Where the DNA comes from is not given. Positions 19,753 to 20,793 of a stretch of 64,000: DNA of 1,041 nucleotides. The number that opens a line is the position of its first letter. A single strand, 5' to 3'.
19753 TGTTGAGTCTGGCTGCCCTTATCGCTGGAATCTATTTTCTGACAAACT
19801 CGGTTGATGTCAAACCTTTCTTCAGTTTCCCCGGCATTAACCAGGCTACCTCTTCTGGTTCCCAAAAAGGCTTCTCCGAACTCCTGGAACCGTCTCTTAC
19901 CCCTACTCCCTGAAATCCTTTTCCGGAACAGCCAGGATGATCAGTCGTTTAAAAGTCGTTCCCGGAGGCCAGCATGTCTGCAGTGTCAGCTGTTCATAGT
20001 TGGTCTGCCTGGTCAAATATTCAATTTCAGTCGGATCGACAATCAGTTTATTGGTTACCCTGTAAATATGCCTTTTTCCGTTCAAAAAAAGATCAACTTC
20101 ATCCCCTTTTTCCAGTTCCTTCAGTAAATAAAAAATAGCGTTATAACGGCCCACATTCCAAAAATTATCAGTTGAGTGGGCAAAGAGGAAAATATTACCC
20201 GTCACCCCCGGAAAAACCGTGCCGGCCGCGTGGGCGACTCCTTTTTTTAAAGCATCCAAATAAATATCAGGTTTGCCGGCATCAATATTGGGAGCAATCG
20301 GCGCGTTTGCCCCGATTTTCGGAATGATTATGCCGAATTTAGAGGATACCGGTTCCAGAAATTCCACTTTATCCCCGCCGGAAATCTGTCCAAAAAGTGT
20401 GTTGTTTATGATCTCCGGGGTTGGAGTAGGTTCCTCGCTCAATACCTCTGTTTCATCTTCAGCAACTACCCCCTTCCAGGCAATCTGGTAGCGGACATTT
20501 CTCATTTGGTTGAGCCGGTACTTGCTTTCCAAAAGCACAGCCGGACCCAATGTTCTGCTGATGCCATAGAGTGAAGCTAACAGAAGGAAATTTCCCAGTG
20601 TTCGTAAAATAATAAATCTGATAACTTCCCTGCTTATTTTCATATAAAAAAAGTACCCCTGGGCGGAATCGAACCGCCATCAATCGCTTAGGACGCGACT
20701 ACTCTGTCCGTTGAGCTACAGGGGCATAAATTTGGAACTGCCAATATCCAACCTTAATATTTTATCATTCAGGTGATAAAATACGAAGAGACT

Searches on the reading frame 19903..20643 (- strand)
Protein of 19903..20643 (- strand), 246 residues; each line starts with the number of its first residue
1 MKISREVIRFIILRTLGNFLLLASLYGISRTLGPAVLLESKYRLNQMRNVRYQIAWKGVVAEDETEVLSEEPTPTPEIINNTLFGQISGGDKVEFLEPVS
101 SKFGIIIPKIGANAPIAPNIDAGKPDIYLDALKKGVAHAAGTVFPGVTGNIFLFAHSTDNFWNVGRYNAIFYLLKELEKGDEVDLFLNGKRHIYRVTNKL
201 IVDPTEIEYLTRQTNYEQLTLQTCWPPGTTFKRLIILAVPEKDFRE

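Call 14: search_protein_families(library=pfam, proteins=[window:19903-20643:-], max_evalue=0.001)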
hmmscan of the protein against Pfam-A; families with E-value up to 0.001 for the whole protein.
window:19903-20643:- (246 aa): 1 family
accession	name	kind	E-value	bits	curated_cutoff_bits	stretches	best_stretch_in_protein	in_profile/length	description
PF04203.18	Sortase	-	3.6e-23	82.1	26.6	1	105-240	1-124/125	Sortase domain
